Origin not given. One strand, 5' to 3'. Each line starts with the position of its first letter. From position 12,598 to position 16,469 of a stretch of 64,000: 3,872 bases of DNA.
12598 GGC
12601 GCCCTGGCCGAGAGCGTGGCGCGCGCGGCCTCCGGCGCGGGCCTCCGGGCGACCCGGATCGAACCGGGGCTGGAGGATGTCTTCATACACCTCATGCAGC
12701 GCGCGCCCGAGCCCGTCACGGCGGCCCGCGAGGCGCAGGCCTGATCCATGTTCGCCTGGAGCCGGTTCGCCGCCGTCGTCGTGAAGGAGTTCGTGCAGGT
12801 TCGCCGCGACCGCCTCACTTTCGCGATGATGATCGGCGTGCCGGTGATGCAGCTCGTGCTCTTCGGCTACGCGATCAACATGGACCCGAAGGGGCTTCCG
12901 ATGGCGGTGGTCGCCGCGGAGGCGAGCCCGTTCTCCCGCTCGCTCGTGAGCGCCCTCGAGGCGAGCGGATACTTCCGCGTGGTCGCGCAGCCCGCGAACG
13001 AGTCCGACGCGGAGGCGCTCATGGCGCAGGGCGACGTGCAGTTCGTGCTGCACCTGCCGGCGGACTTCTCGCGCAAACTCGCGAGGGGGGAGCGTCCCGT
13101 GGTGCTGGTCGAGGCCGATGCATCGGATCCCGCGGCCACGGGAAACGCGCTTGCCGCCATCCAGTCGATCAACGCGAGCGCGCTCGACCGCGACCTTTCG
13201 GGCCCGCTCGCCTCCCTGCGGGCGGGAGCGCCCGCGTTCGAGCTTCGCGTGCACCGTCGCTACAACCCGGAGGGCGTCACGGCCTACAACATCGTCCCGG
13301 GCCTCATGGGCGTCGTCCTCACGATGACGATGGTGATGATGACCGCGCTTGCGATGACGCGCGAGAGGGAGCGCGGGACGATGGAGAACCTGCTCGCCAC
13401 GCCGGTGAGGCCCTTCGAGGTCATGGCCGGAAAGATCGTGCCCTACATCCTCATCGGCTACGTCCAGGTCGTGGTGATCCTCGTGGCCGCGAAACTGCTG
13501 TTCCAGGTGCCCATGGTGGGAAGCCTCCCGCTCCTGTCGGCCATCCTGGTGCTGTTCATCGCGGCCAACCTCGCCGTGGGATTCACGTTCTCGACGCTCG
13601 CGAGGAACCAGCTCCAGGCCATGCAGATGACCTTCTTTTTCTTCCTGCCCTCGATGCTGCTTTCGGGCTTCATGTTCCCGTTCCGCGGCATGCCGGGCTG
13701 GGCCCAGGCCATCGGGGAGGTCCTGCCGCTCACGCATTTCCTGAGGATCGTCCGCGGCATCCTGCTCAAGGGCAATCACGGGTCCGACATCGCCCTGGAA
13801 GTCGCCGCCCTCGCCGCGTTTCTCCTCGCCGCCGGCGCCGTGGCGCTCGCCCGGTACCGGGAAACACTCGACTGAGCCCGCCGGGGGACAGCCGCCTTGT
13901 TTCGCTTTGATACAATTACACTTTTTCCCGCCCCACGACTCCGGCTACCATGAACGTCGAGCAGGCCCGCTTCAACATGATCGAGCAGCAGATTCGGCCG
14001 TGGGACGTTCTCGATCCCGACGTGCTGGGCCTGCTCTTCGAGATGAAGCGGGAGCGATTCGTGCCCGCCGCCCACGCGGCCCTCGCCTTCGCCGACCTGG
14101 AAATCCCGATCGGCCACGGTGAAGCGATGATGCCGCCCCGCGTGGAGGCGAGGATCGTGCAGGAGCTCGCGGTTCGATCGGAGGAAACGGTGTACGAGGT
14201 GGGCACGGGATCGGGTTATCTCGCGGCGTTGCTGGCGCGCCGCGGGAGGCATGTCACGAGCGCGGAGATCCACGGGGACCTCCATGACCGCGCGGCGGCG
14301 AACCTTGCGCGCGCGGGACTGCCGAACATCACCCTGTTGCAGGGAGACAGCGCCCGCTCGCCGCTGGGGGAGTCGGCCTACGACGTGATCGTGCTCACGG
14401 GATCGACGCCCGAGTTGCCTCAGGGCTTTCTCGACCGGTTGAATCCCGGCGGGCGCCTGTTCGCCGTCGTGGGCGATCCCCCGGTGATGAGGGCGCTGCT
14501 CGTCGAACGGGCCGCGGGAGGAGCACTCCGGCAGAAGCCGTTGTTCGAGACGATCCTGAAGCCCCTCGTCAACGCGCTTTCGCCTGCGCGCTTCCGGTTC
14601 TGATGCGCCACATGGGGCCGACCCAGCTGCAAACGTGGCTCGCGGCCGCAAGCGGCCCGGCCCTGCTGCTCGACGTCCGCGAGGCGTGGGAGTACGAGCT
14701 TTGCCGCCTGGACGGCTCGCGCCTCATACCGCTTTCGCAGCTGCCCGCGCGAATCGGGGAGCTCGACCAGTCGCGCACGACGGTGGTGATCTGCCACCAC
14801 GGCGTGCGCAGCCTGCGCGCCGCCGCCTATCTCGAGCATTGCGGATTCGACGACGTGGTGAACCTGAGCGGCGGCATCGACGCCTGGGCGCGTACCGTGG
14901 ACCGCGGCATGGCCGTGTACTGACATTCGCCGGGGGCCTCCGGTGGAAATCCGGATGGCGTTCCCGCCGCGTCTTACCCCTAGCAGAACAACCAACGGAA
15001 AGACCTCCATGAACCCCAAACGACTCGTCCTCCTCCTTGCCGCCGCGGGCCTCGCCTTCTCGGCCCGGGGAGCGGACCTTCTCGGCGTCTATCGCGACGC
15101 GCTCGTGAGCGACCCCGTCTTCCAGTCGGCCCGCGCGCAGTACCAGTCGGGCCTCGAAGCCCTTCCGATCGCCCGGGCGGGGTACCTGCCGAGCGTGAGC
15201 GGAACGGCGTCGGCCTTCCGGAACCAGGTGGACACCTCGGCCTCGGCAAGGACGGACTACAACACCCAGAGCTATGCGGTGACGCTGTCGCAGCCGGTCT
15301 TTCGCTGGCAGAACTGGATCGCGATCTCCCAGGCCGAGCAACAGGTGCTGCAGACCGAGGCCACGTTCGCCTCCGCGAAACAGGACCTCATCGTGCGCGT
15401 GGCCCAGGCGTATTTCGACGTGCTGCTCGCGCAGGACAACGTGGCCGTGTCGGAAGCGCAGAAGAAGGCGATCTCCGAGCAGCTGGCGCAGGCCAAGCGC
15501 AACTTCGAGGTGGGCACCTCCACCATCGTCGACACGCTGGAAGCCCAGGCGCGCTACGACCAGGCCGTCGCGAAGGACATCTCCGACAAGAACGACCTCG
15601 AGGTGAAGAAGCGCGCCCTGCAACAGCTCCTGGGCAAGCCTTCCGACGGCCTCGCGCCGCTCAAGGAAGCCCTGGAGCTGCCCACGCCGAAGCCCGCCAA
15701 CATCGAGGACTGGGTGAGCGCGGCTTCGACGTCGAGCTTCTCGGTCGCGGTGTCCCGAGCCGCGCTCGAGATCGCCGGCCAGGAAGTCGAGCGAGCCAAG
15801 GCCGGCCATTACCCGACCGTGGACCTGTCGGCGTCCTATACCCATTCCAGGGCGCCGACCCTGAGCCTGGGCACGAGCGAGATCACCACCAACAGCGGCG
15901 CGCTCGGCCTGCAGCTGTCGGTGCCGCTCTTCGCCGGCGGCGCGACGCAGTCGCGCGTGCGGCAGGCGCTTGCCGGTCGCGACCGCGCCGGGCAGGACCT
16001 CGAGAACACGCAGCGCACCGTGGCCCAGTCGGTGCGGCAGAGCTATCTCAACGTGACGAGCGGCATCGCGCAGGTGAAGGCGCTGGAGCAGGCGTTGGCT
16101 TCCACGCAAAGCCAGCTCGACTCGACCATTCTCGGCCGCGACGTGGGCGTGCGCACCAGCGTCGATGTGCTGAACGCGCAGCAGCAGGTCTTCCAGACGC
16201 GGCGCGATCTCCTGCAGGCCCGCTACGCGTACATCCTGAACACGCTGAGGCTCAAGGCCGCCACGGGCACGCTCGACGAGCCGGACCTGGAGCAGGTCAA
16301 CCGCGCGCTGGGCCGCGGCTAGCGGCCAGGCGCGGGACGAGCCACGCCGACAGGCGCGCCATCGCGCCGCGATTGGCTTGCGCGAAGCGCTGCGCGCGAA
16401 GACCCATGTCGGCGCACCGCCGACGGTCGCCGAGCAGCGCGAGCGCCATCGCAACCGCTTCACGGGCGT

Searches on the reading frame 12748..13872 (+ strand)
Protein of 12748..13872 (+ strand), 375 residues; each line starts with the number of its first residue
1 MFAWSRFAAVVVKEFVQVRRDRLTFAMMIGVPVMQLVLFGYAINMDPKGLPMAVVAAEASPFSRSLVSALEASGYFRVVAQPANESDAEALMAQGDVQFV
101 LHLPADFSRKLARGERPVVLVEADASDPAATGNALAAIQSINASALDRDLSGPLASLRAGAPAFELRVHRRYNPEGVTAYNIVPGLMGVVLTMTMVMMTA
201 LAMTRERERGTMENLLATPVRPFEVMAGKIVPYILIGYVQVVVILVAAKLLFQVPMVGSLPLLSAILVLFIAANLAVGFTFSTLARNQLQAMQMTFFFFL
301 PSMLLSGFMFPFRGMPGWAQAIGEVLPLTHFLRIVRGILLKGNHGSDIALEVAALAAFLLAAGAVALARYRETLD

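Call 60: search_protein_families(library=pfam, proteins=[window:12748-13872:+], max_evalue=0.00001)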
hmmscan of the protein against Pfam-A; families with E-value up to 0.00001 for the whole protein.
window:12748-13872:+ (375 aa): 4 families
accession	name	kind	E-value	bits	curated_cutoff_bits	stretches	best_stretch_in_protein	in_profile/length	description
PF12698.13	ABC2_membrane_3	-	2.3e-53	182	31.6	1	24-367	3-346/347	ABC-2 family transporter protein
PF01061.29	ABC2_membrane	-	4.1e-34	118.4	26.9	1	180-339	51-210/211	ABC-2 type transporter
PF12679.13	ABC2_membrane_2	-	8.2e-21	74.9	27.2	1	9-310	2-203/283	ABC-2 family transporter protein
PF12730.13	ABC2_membrane_4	-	7.8e-09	36.2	27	1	179-301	48-178/179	ABC-2 family transporter protein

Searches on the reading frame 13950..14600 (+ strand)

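Call 60: search_protein_families(library=pfam, proteins=[window:13950-14600:+], max_evalue=0.00001)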
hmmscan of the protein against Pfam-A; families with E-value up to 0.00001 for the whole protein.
window:13950-14600:+ (217 aa): 4 families
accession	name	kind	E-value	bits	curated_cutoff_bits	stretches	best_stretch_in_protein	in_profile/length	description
PF01135.25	PCMT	-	3.4e-26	92.8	20.3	1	10-208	6-207/210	Protein-L-isoaspartate(D-aspartate) O-methyltransferase (PCMT)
PF13649.12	Methyltransf_25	-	7.5e-10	39.8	27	1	81-152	1-73/97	Methyltransferase domain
PF08241.18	Methyltransf_11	-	9.3e-08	33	21.2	1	83-153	2-70/95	Methyltransferase domain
PF00398.26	RrnaAD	-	2.5e-07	30.5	24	1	65-137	18-88/263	Ribosomal RNA adenine dimethylase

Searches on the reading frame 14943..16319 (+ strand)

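Call 60: search_protein_families(library=pfam, proteins=[window:14943-16319:+], max_evalue=0.00001)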
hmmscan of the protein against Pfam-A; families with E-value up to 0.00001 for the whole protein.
window:14943-16319:+ (459 aa): 1 family
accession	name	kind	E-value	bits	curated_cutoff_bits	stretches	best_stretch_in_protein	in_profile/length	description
PF02321.23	OEP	-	2.6e-68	230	22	2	255-442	2-187/187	Outer membrane efflux protein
